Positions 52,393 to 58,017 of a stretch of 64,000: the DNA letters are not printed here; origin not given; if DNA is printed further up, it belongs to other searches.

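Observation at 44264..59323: Glycan-assembly operon running without a break into a giant PorU/gingipain-like C25 peptidase and a trailing beta-barrel: candidate self-contained surface-anchoring module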

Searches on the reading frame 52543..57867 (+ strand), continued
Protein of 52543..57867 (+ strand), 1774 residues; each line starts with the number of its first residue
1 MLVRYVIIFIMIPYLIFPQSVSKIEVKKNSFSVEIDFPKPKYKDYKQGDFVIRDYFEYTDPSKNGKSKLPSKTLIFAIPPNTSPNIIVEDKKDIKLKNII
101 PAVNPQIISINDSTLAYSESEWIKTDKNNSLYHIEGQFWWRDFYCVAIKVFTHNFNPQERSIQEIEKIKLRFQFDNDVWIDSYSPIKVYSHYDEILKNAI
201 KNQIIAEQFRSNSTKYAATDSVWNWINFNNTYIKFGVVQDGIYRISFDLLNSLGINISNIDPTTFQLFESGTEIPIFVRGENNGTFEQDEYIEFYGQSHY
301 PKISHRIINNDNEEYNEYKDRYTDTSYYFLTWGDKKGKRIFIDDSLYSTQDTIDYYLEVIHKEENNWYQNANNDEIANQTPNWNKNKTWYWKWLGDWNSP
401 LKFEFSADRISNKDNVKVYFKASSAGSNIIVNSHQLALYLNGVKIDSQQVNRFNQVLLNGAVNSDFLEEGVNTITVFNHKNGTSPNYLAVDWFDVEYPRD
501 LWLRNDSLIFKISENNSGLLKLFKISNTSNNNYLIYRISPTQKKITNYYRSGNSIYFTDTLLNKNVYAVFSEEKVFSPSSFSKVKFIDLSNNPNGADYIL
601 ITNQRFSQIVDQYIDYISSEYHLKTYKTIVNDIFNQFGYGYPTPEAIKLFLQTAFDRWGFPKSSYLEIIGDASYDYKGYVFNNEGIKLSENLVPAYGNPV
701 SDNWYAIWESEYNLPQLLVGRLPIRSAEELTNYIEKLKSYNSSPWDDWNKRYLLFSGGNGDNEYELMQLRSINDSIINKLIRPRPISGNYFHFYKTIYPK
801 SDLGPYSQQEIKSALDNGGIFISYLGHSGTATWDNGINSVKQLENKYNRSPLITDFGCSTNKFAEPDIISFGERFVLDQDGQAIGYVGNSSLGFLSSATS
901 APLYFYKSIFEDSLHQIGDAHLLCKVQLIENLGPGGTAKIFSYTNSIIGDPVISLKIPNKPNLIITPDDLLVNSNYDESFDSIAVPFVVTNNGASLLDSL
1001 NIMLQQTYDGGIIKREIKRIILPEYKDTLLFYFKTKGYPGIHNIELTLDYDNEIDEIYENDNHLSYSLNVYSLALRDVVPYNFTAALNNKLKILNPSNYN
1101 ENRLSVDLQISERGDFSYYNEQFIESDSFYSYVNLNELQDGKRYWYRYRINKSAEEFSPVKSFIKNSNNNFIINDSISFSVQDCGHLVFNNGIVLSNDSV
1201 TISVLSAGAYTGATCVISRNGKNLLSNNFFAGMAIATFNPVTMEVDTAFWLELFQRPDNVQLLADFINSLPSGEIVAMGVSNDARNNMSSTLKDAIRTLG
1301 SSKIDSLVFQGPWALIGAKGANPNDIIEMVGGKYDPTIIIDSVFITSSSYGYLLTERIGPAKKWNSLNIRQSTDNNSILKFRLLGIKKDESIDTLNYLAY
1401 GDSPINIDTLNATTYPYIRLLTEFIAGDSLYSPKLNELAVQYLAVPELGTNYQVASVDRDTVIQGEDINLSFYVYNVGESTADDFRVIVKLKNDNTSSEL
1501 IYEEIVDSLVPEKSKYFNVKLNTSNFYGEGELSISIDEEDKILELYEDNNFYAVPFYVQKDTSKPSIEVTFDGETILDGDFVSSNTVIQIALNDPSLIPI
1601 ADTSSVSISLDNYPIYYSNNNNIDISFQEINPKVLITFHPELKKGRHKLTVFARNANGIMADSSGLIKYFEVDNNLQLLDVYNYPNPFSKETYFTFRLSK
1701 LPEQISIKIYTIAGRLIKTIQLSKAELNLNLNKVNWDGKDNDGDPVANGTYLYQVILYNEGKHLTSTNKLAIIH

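Call 11: find_related_loci(query=A1, collection=genome_contigs, flank=10000)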
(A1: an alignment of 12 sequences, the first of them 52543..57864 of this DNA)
Query A1 (1774 aa) in genome_contigs; peptide patterns used: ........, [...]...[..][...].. (x = any residue, [..] = any of these).
418 stretches matched a pattern; 188 encode a relative of the query (tblastn E <= 1e-3); the best 80 are kept; 80 distinct loci.
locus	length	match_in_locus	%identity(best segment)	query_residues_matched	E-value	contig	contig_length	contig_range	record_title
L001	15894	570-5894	50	1-1771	0e+0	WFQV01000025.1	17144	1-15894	MAG: Melioribacteraceae bacterium isolate S014_15 k151_112536, whole genome shotgun sequence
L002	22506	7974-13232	49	23-1774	0e+0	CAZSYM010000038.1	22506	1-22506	MAG TPA_asm: uncultured Melioribacteraceae bacterium isolate binchicken_co291_87 genome assembly, contig: NODE_458_lengt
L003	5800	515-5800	46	3-1765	0e+0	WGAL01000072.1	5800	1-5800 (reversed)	MAG: Melioribacteraceae bacterium isolate S143_55 k151_17064, whole genome shotgun sequence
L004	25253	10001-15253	45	25-1774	0e+0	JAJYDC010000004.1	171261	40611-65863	MAG: Bacteroidetes bacterium isolate BP9.bin83 NODE_79_length_171261_cov_4.524460, whole genome shotgun sequence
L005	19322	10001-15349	45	2-1773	0e+0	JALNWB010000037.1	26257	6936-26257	MAG: Ignavibacteriaceae bacterium isolate SO_2016_GW1 bin 51 scaffold03265_OW334_2016, whole genome shotgun sequence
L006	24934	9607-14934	44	7-1773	0e+0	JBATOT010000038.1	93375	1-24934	MAG: Ignavibacteriaceae bacterium isolate MFD10472_ilm_asm_bin18 k127_277321, whole genome shotgun sequence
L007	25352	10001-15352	44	1-1773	0e+0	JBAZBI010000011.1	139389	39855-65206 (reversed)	MAG: Ignavibacteriaceae bacterium isolate SO_2017_GW1_109 NODE_888_length_139389_cov_4.664115_OW334_2017, whole genome s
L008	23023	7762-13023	46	24-1774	0e+0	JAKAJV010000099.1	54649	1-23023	MAG: Bacteroidetes bacterium isolate WY4.bin22 NODE_648_length_54649_cov_2.114614, whole genome shotgun sequence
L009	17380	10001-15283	44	23-1773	0e+0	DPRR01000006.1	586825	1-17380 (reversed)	MAG TPA_asm: Ignavibacteriales bacterium isolate UBA8501 contig_5830, whole genome shotgun sequence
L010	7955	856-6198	42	1-1774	0e+0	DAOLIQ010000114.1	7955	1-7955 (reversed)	MAG TPA_asm: Ignavibacteriaceae bacterium isolate AMR_MDS_0288 NODE_1183_length_7955_cov_8.627848, whole genome shotgun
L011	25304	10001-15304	43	6-1771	0e+0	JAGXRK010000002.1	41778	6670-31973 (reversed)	MAG: Ignavibacterium sp. isolate CROMO_A_100 c_000000000024, whole genome shotgun sequence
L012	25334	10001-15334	44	1-1774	0e+0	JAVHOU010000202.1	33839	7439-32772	MAG: Ignavibacteriaceae bacterium isolate WB02no9_33_13 NODE_668_length_33839_cov_6.343683, whole genome shotgun sequenc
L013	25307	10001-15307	45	16-1774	0e+0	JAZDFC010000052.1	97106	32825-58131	MAG: bacterium isolate MEGAHIT-group-0.183 k141_19598802, whole genome shotgun sequence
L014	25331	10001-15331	44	1-1774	0e+0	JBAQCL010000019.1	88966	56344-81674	MAG: Ignavibacteriaceae bacterium isolate MFD12018_ilm_asm_bin31 k127_183807, whole genome shotgun sequence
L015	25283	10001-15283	44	17-1774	0e+0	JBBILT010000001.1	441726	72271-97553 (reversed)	MAG: Ignavibacteriales bacterium isolate PLS170224_bin_215 NODE_8_length_441726_cov_3.09612, whole genome shotgun sequen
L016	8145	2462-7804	43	2-1774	0e+0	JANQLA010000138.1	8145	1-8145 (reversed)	MAG: Melioribacteraceae bacterium isolate PL25a_bin.33 k99_1830998, whole genome shotgun sequence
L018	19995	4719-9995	43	14-1774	0e+0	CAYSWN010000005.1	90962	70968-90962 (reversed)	MAG TPA_asm: uncultured Ignavibacterium sp. isolate binchicken_co269_41 genome assembly, contig: NODE_242_length_90962_c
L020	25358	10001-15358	41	5-1774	0e+0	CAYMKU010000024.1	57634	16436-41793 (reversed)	MAG TPA_asm: uncultured Ignavibacteriaceae bacterium isolate SRP173033_co3_15 genome assembly, contig: NODE_482_length_5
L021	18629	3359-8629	43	22-1774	0e+0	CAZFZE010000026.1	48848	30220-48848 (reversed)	MAG TPA_asm: uncultured Ignavibacterium sp. isolate binchicken_co190_19 genome assembly, contig: NODE_1572_length_48848_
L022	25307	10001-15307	43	6-1774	0e+0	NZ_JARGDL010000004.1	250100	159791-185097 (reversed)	Stygiobacter electus strain 09-Me 4, whole genome shotgun sequence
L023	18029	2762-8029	41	18-1774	0e+0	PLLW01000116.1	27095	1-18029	MAG: Ignavibacteriales bacterium isolate fen_1302 73.20120800_E3S.45_contig_21786, whole genome shotgun sequence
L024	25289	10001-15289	46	17-1774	0e+0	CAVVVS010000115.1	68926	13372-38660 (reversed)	MAG: uncultured Ignavibacteriales bacterium isolate MFD02923.bin.1.123 genome assembly, contig: contig_55499, whole geno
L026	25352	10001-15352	41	1-1774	0e+0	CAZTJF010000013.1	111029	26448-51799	MAG TPA_asm: uncultured Ignavibacteriaceae bacterium isolate SRP173033_co3_36 genome assembly, contig: NODE_100_length_1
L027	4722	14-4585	45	252-1774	0e+0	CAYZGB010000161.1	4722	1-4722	MAG TPA_asm: uncultured Melioribacter sp. isolate SRP163575_co1_339 genome assembly, contig: NODE_39404_length_4722_cov_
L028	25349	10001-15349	41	1-1774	0e+0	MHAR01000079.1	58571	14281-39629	MAG: Ignavibacteria bacterium RIFOXYB12_FULL_35_14 rifoxyb3_full_scaffold_68, whole genome shotgun sequence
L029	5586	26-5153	45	77-1774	0e+0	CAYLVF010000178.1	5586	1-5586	MAG TPA_asm: uncultured Melioribacter sp. isolate binchicken_co286_195 genome assembly, contig: NODE_15120_length_5586_c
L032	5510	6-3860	51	491-1774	0e+0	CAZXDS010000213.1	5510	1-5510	MAG TPA_asm: uncultured Melioribacteraceae bacterium isolate SRP128015_co1_473 genome assembly, contig: NODE_26366_lengt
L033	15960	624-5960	45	5-1774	0e+0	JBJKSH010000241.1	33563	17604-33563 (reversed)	MAG: Ignavibacteriaceae bacterium isolate Bin_78 S1Ck127_3804357_flag_0_multi_12.9928_len_33563, whole genome shotgun se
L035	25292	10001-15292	43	7-1774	0e+0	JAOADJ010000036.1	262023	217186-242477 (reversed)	MAG: Melioribacteraceae bacterium isolate SKW230 k141_1316725, whole genome shotgun sequence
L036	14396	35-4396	45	329-1774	0e+0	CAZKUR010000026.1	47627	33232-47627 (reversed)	MAG TPA_asm: uncultured Ignavibacteriaceae bacterium isolate binchicken_co150_610 genome assembly, contig: NODE_1515_len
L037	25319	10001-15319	38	1-1773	0e+0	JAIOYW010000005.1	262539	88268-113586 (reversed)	MAG: Ignavibacteriales bacterium isolate Tobar12.5m-G23 Tobar12-5m-20mill-C15, whole genome shotgun sequence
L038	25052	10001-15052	39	54-1774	0e+0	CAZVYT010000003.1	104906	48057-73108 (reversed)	MAG TPA_asm: uncultured Melioribacter sp. isolate binchicken_co266_133 genome assembly, contig: NODE_464_length_104906_c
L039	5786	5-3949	46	460-1774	0e+0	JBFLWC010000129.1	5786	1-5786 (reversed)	MAG: Bacteroidota bacterium isolate MAG022 MAG022_129, whole genome shotgun sequence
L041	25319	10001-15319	44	3-1774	0e+0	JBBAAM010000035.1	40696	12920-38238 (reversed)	MAG: Melioribacteraceae bacterium isolate SO_2017_GW3_42 scaffold_689_c1_OW296A_2017, whole genome shotgun sequence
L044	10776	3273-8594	37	22-1774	0e+0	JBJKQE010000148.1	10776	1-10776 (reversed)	MAG: Ignavibacteriaceae bacterium isolate Bin_26 S1Ck127_1914450_flag_0_multi_21.9606_len_10776, whole genome shotgun se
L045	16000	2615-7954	36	6-1774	0e+0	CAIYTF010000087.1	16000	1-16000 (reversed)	MAG: uncultured Ignavibacteriales bacterium isolate Umea1_bin-3831 genome assembly, contig: bin-3831:087/222, whole geno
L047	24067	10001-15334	43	1-1774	0e+0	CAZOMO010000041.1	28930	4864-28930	MAG TPA_asm: uncultured Ignavibacterium sp. isolate binchicken_co235_20 genome assembly, contig: NODE_3883_length_28930_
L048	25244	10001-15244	37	48-1774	0e+0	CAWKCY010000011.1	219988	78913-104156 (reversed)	MAG: uncultured Ignavibacteriales bacterium isolate MFD05442.bin.1.350 genome assembly, contig: contig_28880, whole geno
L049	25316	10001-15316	46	1-1774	0e+0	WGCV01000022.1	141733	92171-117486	MAG: Melioribacteraceae bacterium isolate S145_16 k151_166950, whole genome shotgun sequence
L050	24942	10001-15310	39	7-1774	0e+0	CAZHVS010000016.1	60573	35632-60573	MAG TPA_asm: uncultured Ignavibacteriaceae bacterium isolate binchicken_co20_231 genome assembly, contig: NODE_1222_leng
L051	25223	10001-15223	36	60-1774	0e+0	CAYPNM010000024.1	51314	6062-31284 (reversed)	MAG TPA_asm: uncultured Ignavibacteriaceae bacterium isolate binchicken_co150_475 genome assembly, contig: NODE_1322_len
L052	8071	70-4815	39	192-1774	0e+0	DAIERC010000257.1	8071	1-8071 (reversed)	MAG TPA_asm: Ignavibacteriales bacterium isolate clean1197 k141_3136150, whole genome shotgun sequence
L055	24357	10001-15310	35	6-1774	0e+0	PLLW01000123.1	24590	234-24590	MAG: Ignavibacteriales bacterium isolate fen_1302 73.20120800_E3S.45_contig_6125, whole genome shotgun sequence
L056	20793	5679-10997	39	2-1774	0e+0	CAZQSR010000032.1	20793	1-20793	MAG TPA_asm: uncultured Ignavibacteriaceae bacterium isolate binchicken_co190_329 genome assembly, contig: NODE_4603_len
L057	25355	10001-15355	41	2-1774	0e+0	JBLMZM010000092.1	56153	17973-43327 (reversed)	MAG: Ignavibacteriales bacterium isolate MAG203 PRJNA951521_bin6_renamed_95, whole genome shotgun sequence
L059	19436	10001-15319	44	10-1774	0e+0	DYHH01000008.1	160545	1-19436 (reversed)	MAG TPA_asm: Melioribacter roseus isolate BE2012_2_34_37 Afr_mines_BE2012_47_length_160545_cov_15_930457, whole genome s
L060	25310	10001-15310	36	26-1774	0e+0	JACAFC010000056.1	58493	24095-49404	MAG: Ignavibacteriaceae bacterium isolate L.E.IG.6 k119_81569, whole genome shotgun sequence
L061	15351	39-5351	35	22-1774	0e+0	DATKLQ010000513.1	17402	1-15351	MAG TPA_asm: Ignavibacteriaceae bacterium isolate SMAG_U14689 k141_884021, whole genome shotgun sequence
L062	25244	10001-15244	34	23-1774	0e+0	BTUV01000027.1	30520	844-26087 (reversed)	MAG: Ignavibacteriales bacterium AMX-MBFR-48 DNA, sequence027, whole genome shotgun sequence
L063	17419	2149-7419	43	22-1774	0e+0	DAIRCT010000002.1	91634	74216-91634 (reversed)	MAG TPA_asm: Ignavibacteriaceae bacterium isolate CTOTU2299 NODE_107_length_91634_cov_8.597408, whole genome shotgun seq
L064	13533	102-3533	48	635-1774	0e+0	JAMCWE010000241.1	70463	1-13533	MAG: Bacteroidetes bacterium isolate FK_Sedi_B_Bin.66 NODE_835_length_70463_cov_12.5233, whole genome shotgun sequence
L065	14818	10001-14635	38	224-1774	0e+0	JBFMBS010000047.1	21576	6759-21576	MAG: Bacteroidota bacterium isolate MAG170 MAG170_47, whole genome shotgun sequence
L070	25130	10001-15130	36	55-1774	0e+0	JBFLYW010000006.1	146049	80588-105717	MAG: Bacteroidota bacterium isolate MAG095 MAG095_6, whole genome shotgun sequence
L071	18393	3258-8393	38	57-1774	0e+0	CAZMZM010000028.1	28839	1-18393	MAG TPA_asm: uncultured Melioribacter sp. isolate binchicken_co291_86 genome assembly, contig: NODE_288_length_28839_cov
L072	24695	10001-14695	37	206-1774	0e+0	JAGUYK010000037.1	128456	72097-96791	MAG: Ignavibacteriales bacterium isolate DeMMO6_3 c_000000041968, whole genome shotgun sequence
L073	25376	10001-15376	34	7-1774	0e+0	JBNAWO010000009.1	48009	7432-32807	MAG: Ignavibacteria bacterium isolate Kamch4342-D-MF-066 bin16.fa-9, whole genome shotgun sequence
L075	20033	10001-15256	35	48-1774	0e+0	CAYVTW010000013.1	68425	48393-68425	MAG TPA_asm: uncultured Ignavibacterium sp. isolate binchicken_co40_69 genome assembly, contig: NODE_386_length_68425_co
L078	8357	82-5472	34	1-1774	0e+0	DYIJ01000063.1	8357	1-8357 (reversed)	MAG TPA_asm: Ignavibacterium album isolate TT109_32_7 Afr_mines_TT109_1511_length_8357_cov_3_146832, whole genome shotgu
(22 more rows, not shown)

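Call 14: search_solved_structures(query=window:52543-57864:+, max_evalue=0.01)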
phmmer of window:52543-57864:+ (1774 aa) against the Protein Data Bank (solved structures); distinct sequences matched with E-value up to 0.01: 8.
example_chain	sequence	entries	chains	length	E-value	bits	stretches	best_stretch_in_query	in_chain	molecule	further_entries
6za2_A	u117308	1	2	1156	1.2e-12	49.1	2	596-884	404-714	Por secretion system protein porU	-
2yop_A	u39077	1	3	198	3.8e-08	34.2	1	1227-1324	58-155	PROTEIN FAM3B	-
2yoq_A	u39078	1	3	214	4.5e-08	33.9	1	1227-1324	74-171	PROTEIN FAM3B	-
5lc2_A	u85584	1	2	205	5.5e-05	23.7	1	1224-1324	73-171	Protein FAM3C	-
5lc3_A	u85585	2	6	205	6.4e-05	23.5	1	1224-1324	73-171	Protein FAM3C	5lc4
7eh9_A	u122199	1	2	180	0.00058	20.3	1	1691-1766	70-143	Basal-body rod modification protein FlgD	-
7ecq_A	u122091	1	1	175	0.0006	20.3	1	1215-1323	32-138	Protein FAM3A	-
7bhq_A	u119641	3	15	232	0.00097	19.6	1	1691-1766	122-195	Basal-body rod modification protein FlgD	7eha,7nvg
